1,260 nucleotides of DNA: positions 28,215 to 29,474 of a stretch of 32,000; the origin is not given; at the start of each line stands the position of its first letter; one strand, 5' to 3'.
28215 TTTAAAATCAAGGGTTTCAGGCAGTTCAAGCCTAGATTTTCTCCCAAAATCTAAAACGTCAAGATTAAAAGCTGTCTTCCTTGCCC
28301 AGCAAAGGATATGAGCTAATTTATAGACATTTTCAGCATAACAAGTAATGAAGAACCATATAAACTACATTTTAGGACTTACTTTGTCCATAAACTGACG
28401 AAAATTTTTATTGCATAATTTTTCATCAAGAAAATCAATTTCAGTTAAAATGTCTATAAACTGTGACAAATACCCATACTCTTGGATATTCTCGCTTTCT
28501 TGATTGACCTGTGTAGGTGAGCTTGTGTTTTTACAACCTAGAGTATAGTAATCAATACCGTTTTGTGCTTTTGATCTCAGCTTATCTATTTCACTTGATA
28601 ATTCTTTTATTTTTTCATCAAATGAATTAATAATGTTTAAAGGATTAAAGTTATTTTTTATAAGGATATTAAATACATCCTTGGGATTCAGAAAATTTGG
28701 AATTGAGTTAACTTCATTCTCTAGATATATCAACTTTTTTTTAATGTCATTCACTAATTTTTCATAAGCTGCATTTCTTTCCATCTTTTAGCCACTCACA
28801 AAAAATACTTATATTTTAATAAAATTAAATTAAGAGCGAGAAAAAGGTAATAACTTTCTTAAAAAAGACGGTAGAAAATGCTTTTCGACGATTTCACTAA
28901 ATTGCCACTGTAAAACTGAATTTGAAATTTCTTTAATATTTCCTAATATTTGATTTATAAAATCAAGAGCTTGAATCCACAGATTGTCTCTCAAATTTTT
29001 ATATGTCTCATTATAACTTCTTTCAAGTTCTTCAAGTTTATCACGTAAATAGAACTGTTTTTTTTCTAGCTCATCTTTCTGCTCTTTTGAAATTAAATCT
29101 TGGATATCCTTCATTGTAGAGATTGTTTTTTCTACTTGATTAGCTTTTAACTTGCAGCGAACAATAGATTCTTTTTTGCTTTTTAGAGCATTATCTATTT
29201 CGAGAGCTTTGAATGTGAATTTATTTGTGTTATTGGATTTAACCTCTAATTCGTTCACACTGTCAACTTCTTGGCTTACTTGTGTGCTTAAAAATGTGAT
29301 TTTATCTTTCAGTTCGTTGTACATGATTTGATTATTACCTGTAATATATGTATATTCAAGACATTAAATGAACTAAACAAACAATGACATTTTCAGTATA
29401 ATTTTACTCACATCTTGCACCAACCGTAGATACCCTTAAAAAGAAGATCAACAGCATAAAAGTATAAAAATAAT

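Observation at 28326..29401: AT-rich two-gene cassette of unknown function bounded by a 16-nt direct repeat between ho1 and groEL2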

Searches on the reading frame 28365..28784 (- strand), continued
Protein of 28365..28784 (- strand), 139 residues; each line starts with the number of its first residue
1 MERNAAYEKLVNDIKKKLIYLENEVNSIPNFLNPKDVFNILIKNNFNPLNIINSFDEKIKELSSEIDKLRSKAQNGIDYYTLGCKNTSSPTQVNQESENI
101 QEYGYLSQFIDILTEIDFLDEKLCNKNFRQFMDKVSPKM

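Call 102: search_protein_families(library=ncbifam, proteins=[L088:3978-5720:+, L088:2953-3918:+, L088:5726-7288:+, L099:11152-13560:+, L099:10534-10989:+, L086:4179-5234:+], max_evalue=0.001)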
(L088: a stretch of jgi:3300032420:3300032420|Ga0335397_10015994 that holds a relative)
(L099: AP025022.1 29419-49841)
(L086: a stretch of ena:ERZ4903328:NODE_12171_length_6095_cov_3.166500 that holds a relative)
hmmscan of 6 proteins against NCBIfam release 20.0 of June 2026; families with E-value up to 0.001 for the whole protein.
L088:3978-5720:+ (580 aa): 16 families
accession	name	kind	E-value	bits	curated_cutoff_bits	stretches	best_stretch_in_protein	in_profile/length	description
NF001413.0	PRK00290.1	equivalog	5e-121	405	648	1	6-574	4-588/625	molecular chaperone DnaK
TIGR02350.1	prok_dnaK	equivalog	1.1e-119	400.6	822.55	1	6-574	2-588/596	molecular chaperone DnaK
NF009947.0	PRK13411.1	equivalog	9.5e-100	334.5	1002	1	80-483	100-490/662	molecular chaperone DnaK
NF009946.0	PRK13410.1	equivalog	5.6e-99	332.2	1019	1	83-578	105-599/669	molecular chaperone DnaK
TIGR01991.1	HscA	equivalog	3.1e-98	329.8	708.55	1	6-569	1-573/600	Fe-S protein assembly chaperone HscA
NF003520.0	PRK05183.1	subfamily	4.2e-98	329.4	620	1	3-569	18-593/621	Fe-S protein assembly chaperone HscA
NF002399.0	PRK01433.1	equivalog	1.6e-69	235.1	743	1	3-512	18-495/595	Fe-S protein assembly chaperone HscA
NF008673.0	PRK11678.1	equivalog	1.7e-19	70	331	2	91-186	127-229/450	molecular chaperone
NF010539.0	PRK13927.1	subfamily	3.4e-17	62.3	293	1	7-301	9-272/339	rod shape-determining protein MreB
NF010540.1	PRK13929.1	exception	1.9e-15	56.8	515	1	3-357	3-329/334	rod-share determining protein MreBH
TIGR00904.1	mreB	subfamily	8.7e-15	54.6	365.75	1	40-318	28-292/334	MreB/Mrl family cell shape determining protein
NF011660.0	PRK15080.1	equivalog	2.3e-14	53.3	182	1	96-185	77-160/277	ethanolamine utilization protein EutJ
TIGR02529.1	EutJ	subfamily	1.7e-13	50.6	152.1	1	96-184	44-126/239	ethanolamine utilization protein EutJ family protein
NF053558.1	BeeR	equivalog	1.7e-08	33.8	530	1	7-316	3-294/349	BeeR family actin-like protein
NF040964.1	MamK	subfamily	2.7e-07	30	400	1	7-326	3-289/335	MamK family actin-like protein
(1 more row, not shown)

L088:2953-3918:+ (321 aa): 6 families
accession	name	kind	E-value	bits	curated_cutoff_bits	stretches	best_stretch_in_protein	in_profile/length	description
NF010749.0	PRK14151.1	equivalog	6e-08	32.5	231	1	171-274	82-181/188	nucleotide exchange factor GrpE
NF010752.0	PRK14155.1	equivalog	7.8e-08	31.9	194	1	199-269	104-171/208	nucleotide exchange factor GrpE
NF007655.0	PRK10325.1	equivalog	1.6e-06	28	348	1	170-258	100-186/197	nucleotide exchange factor GrpE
NF010751.0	PRK14154.1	equivalog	8.6e-06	25.5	266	1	191-262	133-204/208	nucleotide exchange factor GrpE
NF010754.0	PRK14157.1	equivalog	0.00024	21.1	211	1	183-270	146-225/227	nucleotide exchange factor GrpE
NF010758.0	PRK14161.1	equivalog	0.00024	20.9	206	0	196-261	105-171/178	nucleotide exchange factor GrpE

L088:5726-7288:+ (520 aa): 20 families
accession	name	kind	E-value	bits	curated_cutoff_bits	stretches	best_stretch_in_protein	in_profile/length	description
TIGR02349.1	DnaJ_bact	equivalog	1.1e-13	51.3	377.2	1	4-95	1-99/354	molecular chaperone DnaJ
NF041770.1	CFI_box_CTERM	domain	1.6e-13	50.2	40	1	415-483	1-65/69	CFI-box-CTERM domain-containing protein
NF008035.0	PRK10767.1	subfamily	1.5e-09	37.4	338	1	4-68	5-75/374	molecular chaperone DnaJ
NF007618.0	PRK10266.1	equivalog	4.6e-09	36.2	403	1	4-68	5-74/306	curved DNA-binding protein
NF010892.0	PRK14299.1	equivalog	1.1e-08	34.7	392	1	4-62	5-68/291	chaperone protein DnaJ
NF010872.0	PRK14279.1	equivalog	1.3e-08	34.4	556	1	4-64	10-76/394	molecular chaperone DnaJ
NF037946.1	terminal_TopJ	equivalog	2.3e-08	33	300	1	5-61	7-68/810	terminal organelle assembly protein TopJ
TIGR03835.1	termin_org_DnaJ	equivalog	9.7e-08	30.9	512.25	1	4-61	3-65/871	terminal organelle assembly protein TopJ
NF010871.0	PRK14278.1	equivalog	1.2e-07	31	502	1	1-60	1-65/378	molecular chaperone DnaJ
NF010874.0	PRK14281.1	equivalog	2.9e-07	29.9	619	1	2-66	2-72/397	chaperone protein DnaJ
NF040959.1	MamA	equivalog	5.1e-07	29.3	200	1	83-204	85-194/204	magnetosome protein MamA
NF010885.0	PRK14292.1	equivalog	3.1e-06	26.4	585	1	4-61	3-65/371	chaperone protein DnaJ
NF010894.0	PRK14301.1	equivalog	5.4e-06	25.6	548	1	4-68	5-75/373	chaperone protein DnaJ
TIGR02552.1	LcrH_SycD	equivalog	2.8e-05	23.9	104.8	0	64-127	13-76/136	SycD/LcrH family type III secretion system chaperone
NF050028.1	CldAdptActJ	equivalog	8.3e-05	23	150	0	5-59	4-69/93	cold adaptation protein ActJcold adaptation protein ActJ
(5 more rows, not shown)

L099:11152-13560:+ (802 aa): 0 families

L099:10534-10989:+ (151 aa): 0 families

L086:4179-5234:+ (351 aa): 7 families
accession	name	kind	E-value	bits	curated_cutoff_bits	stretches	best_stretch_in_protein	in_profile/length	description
NF010749.0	PRK14151.1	equivalog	3.1e-11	43.3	231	1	128-290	23-183/188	nucleotide exchange factor GrpE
NF010752.0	PRK14155.1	equivalog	1.9e-09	37.2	194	1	138-307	23-196/208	nucleotide exchange factor GrpE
NF010748.0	PRK14150.1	equivalog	2.2e-08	33.8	152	1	103-283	7-196/198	nucleotide exchange factor GrpE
NF007655.0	PRK10325.1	equivalog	9.2e-07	28.8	348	1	125-284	35-195/197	nucleotide exchange factor GrpE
NF010755.0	PRK14158.1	equivalog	4.4e-06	26.3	200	1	188-284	97-195/198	nucleotide exchange factor GrpE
NF010745.0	PRK14147.1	equivalog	0.00011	22.1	184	1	223-283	113-170/172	nucleotide exchange factor GrpE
NF010758.0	PRK14161.1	equivalog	0.00025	20.8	206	1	129-282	23-175/178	nucleotide exchange factor GrpE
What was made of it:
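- Closest known: Cyanobacterial GrpE-DnaK1-DnaJ3. Different: The Hsp70 here is a short, divergent paralogue (580 aa; 405 bits against the DnaK equivalog cut-off of 648, call 102).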

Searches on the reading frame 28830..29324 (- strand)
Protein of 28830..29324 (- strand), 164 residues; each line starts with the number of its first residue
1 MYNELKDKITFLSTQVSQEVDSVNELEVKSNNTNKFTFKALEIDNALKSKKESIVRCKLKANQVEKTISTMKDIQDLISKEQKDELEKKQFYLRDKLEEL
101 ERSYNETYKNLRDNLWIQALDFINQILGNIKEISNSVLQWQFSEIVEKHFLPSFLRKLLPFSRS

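Call 6: search_protein_families(library=pfam, proteins=[window:28830-29324:-], max_evalue=10)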
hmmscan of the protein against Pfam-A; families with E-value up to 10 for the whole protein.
window:28830-29324:- (164 aa): 11 families
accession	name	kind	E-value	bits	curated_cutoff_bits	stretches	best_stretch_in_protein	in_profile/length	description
PF24033.1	DUF7342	-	0.0059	17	31.6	1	27-115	27-112/150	Family of unknown function (DUF7342)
PF07295.17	DUF1451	-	0.02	15.5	26.1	1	60-136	10-85/146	Zinc-ribbon containing domain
PF05300.16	MIC19_MIC25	-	0.029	15.2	33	1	42-110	95-152/168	MICOS complex subunit MIC19/MIC25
PF16731.10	GARP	-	0.13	12.2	27.4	1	19-107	93-181/193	Glutamic acid/alanine-rich protein of Trypanosoma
PF23735.1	KIF9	-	0.14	12.7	31.9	1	46-113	33-104/140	Kinesin-like protein KIF9 domain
PF01544.23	CorA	-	0.25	11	27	1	52-139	151-227/292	CorA-like Mg2+ transporter protein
PF17279.8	DUF5344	-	0.49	11.4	27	1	58-112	5-60/87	Family of unknown function (DUF5344)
PF03063.25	Prismane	-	0.54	9.3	27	1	17-114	58-157/513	Prismane/CO dehydrogenase family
PF01594.21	AI-2E_transport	-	0.58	9.7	34.3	1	92-140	92-139/327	AI-2E family transporter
PF05757.16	PsbQ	-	0.73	10.3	26.9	1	59-134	102-174/204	Oxygen evolving enhancer protein 3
PF12732.12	YtxH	-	4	8.4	37.5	0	80-114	48-69/71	YtxH-like protein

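Call 7: search_protein_families(library=padloc, proteins=[window:28830-29324:-], max_evalue=10)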
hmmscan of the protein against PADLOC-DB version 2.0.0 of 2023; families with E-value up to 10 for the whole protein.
window:28830-29324:- (164 aa): 2 families
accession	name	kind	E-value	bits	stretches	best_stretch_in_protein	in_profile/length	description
PDLC02730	PbeC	-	0.00055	16.8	1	12-139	203-337/651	PbeC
PDLC00006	DruC1|DruC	-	0.12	8.8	1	3-140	171-302/626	Unknown function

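Call 8: find_encoding_contigs(protein=window:28830-29324:-, flank=6000, max_places=10)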
Protein window:28830-29324:- (164 aa): no gene with exactly this product is on record in the collection.

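Call 10: find_homologous_proteins(query=window:28830-29324:-, max_evalue=0.01)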
Query window:28830-29324:- (164 aa): 4 proteins with E <= 0.01 among 77 candidates.
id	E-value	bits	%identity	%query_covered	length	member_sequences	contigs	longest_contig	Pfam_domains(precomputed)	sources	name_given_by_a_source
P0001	4.8e-96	337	100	100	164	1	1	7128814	-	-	-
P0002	3.3e-68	246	76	100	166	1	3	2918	-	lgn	-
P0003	1.6e-64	234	72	100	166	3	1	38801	-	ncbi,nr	ncbi:MAG: hypothetical protein EA343_01505 [Nodularia sp. (in: Bacteria)]|nr:MAG: hypothetical prote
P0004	1.6e-40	157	94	54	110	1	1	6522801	-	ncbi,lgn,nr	ncbi:hypothetical protein NIES2111_19880 [Nostoc sp. NIES-2111]|nr:hypothetical protein NIES2111_198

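Call 12: find_encoding_contigs(protein=P0003, flank=8000, max_places=5)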
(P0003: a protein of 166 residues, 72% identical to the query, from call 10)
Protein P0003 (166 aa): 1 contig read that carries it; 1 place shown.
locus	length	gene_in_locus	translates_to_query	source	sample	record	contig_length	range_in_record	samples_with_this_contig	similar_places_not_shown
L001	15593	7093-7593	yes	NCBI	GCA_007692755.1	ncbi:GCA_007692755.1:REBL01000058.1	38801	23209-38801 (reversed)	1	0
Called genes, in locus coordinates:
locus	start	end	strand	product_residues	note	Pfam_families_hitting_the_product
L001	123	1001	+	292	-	PF02091:tRNA-synt_2e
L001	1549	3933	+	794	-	PF13567:DUF4131, PF03772:Competence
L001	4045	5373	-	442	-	PF05128:DUF697 (faint), PF01926:MMR_HSR1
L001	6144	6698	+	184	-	PF05685:Uma2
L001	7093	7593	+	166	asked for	-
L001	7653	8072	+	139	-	-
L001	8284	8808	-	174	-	PF00329:Complex1_30kDa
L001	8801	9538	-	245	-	PF01058:Oxidored_q6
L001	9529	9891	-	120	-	PF00507:Oxidored_q4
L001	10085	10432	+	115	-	PF00301:Rubredoxin, PF21349:RUBY_RBDX (faint)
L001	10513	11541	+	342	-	PF02012:BNR (faint), PF14870:PSII_BNR, PF25852:DUF6242_C (faint), PF15902:Sortilin-Vps10 (faint)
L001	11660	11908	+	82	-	PF00283:Cytochrom_B559, PF00284:Cytochrom_B559a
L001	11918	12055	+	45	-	PF00283:Cytochrom_B559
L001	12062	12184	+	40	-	PF02419:PsbL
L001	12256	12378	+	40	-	PF01788:PsbJ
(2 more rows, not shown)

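Call 28: search_protein_families(library=phrogs, proteins=[window:28830-29324:-], max_evalue=1)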
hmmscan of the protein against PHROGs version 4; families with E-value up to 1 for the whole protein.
window:28830-29324:- (164 aa): 6 families
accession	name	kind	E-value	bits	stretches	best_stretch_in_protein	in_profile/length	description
phrog_3550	-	unknown function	0.11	13.9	1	84-136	5-47/79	-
phrog_5839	-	unknown function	0.11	13.5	1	56-146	41-112/128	-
phrog_3377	-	DNA, RNA and nucleotide metabolism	0.19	12.5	1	29-116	88-179/196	HNH endonuclease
phrog_6952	-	other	0.22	12.4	1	78-113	50-88/181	DNA methyltransferase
phrog_36054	-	unknown function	0.32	11.4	1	6-118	110-223/251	-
phrog_11324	-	other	0.89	11.1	1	80-125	50-96/139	nucleotide kinase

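Call 29: search_protein_families(library=ncbifam, proteins=[window:28830-29324:-], max_evalue=1)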
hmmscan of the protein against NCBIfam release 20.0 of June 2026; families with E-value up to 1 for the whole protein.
window:28830-29324:- (164 aa): 7 families
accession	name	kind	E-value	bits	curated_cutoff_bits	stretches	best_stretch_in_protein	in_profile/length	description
NF009946.0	PRK13410.1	equivalog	0.0055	15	1019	1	61-129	557-623/669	molecular chaperone DnaK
NF045487.1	ASRP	equivalog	0.0085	14.7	300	1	4-132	380-498/593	archaea-specific SMC-related protein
TIGR04527.1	mycoplas_twoTM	subfamily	0.086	12.5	125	1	1-137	41-159/248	MG_279/MG_280 family protein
NF008261.0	PRK11032.1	equivalog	0.1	12.6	183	1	61-130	23-93/160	zinc ribbon-containing protein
NF008570.0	PRK11522.1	equivalog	0.12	10.9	612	1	71-128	349-406/464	putrescine aminotransferase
NF052504.1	sll1863_fam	domain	0.18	12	35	1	61-115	20-74/93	sll1863 family stress response protein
NF033930.1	pneumo_PspA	exception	0.67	8.6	850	1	4-107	210-313/659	pneumococcal surface protein A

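Call 43: predict_structure(alignment_id=A2)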
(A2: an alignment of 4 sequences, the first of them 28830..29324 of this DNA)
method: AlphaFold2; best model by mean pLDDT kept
length: 164 residues; sequences in the alignment: 4
mean_pLDDT: 62.3   pTM: 0.27
mean pLDDT of the five models: 62.3, 61.7, 56.2, 55.0, 52.1
residues with pLDDT >= 90: 0; 70-90: 20; 50-70: 130; < 50: 14
segments of 3 or more residues with pLDDT < 50: 29-36
pLDDT, mean of each block of 10 residues (from residue 1): 60 64 50 49 65 66 65 56 65 65 67 65 67 68 66 63 52
secondary structure, 60 per line:
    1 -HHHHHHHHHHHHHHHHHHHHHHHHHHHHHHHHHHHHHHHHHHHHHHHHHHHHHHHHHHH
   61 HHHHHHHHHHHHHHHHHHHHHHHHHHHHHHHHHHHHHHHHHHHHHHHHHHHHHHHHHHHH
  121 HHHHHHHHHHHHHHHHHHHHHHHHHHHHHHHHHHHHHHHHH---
elements in order: H2-161

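Call 82: find_homologous_proteins(query=A8, max_evalue=0.001)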
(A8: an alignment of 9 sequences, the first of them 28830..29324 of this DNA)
Query A8 (9 sequences) (164 aa, profile of the alignment): 18 proteins with E <= 0.001 among 1613 candidates.
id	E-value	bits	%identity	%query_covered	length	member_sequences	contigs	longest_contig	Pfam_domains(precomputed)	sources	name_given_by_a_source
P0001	3.3e-56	208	100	100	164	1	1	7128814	-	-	-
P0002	3.5e-55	205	76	100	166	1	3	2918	-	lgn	-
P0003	5.9e-55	204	72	100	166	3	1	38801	-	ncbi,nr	ncbi:MAG: hypothetical protein EA343_01505 [Nodularia sp. (in: Bacteria)]|nr:MAG: hypothetical prote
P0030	2.7e-54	202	30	16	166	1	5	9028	-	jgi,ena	-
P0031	2.1e-49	186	21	18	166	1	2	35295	-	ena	-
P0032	2.8e-49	185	-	-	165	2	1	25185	-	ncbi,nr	ncbi:hypothetical protein H6G27_33635 [Nostoc linckia FACHB-104]|nr:hypothetical protein [Nostoc lin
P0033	1.4e-48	183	55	7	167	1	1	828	-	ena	-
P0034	4.0e-48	182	23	84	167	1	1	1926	-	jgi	jgi:hypothetical protein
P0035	5.0e-45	172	22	35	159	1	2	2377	-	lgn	-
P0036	1.4e-43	167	42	7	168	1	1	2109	-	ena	-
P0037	3.8e-43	165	-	-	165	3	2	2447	-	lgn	-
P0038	4.6e-42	162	19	73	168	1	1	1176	-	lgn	-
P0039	1.8e-41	160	-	-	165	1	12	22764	-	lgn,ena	-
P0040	2.7e-36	143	-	-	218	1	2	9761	-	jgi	jgi:hypothetical protein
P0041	1.1e-32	131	-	-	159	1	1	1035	-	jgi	jgi:hypothetical protein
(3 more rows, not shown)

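Call 88: find_related_loci(query=A2, collection=viral_contigs, flank=8000)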
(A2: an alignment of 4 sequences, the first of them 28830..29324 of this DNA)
Query A2 (164 aa) in viral_contigs; peptide patterns used: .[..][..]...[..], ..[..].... (x = any residue, [..] = any of these).
453 stretches matched a pattern, but none encodes a relative of the query by tblastn (E <= 1e-3).

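Call 90: search_dna_similar(query=window:28830-29324:-, collection=plasmids, mode=protein, max_evalue=0.001)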
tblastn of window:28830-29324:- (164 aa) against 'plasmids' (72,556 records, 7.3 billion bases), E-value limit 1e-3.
Records with a match: 1; places in all: 1; records where one place covers at least 80% of the query: 1.
Best place of each record, by identity: <60% 1.
By first word of the organism name: Calothrix 1.
By predicted mobility (MOB-suite, as given by PLSDB): non-mobilizable 1.
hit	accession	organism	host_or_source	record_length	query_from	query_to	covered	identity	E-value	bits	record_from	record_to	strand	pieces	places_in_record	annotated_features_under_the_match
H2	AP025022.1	Calothrix sp. PCC 7716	-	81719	1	162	99%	28.4%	1e-6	54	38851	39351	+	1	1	hypothetical protein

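Call 94: find_related_loci(query=P0040, collection=metagenome_contigs, flank=9000)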
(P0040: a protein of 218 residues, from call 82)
Query P0040 (218 aa) in metagenome_contigs; peptide patterns used: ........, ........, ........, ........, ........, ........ (x = any residue, [..] = any of these).
376 stretches matched a pattern, but none encodes a relative of the query by tblastn (E <= 1e-3).

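Call 109: search_protein_families(library=padloc, alignment_id=A8, max_evalue=0.01)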
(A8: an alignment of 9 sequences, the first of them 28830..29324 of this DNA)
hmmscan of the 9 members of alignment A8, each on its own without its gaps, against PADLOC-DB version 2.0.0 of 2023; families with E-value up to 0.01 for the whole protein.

A. member 1, window:28830-29324:- (164 aa): 1 family
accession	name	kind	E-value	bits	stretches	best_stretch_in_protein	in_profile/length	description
PDLC02730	PbeC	-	0.00055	16.8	1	12-139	203-337/651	PbeC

B. families by the number of members that match (of 9 scanned): 6 families
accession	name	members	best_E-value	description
PDLC03859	LmuB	1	4.2e-05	-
PDLC02730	PbeC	1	0.00055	PbeC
PDLC03865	LmuB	1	0.00062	-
PDLC00519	JetC1|JetC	1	0.0016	DUF3584 domain; MukB-like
PDLC00582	JetC3|JetC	1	0.0041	DUF3584 domain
PDLC00515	JetC1|JetC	1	0.0047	DUF3584 domain; MukB-like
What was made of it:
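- On Known anti-phage defence systems (PADLOC-DB v2): Only isolated weak hits to coiled-coil regions of PbeC, LmuB and JetC, each in one family member (calls 7, 109).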

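Call 110: search_solved_structures(query=A8, max_evalue=1)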
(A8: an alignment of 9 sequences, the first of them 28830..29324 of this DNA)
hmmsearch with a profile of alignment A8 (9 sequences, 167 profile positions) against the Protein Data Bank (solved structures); distinct sequences matched with E-value up to 1: 38.
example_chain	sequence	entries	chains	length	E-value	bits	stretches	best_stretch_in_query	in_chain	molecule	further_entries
7zie_A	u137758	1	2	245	0.032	17.6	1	21-89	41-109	Gcf1p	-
8bd7_F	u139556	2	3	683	0.044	17.1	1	10-96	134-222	Intraflagellar transport protein 81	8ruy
7tdr_A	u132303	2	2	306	0.046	17.1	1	24-90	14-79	34k2 salivary protein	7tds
6htl_A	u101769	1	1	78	0.12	15.7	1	5-74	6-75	Phosphoprotein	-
8qox_B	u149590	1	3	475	0.12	15.7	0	15-101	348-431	Conserved membrane protein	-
8qae_A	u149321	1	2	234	0.13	15.6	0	5-136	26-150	sc-apCC-6-SLLA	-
6w1s_F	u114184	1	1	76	0.16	15.3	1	12-103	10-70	Mediator of RNA polymerase II transcription subunit 9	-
6fia_A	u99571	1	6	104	0.17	15.2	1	9-83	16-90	LINE-1 retrotransposable element ORF1 protein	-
3jqh_A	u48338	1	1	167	0.18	15.2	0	8-36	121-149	C-type lectin domain family 4 member M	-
6xy1_A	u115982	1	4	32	0.18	15.2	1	44-71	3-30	4-KE-4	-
6ano_B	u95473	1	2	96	0.18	15.1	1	13-74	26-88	CASP8-associated protein 2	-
7emf_I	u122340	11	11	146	0.22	14.9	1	11-73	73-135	Mediator of RNA polymerase II transcription subunit 9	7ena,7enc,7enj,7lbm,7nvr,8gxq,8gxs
2ch7_A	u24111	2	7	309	0.24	14.7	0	7-78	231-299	METHYL-ACCEPTING CHEMOTAXIS PROTEIN | Methyl-accepting chemotaxis protein 2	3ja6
9y6s_9U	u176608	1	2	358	0.27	14.6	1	39-79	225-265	DUF4200 domain-containing protein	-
6r1j_J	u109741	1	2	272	0.27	14.6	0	6-72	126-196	Uncharacterized protein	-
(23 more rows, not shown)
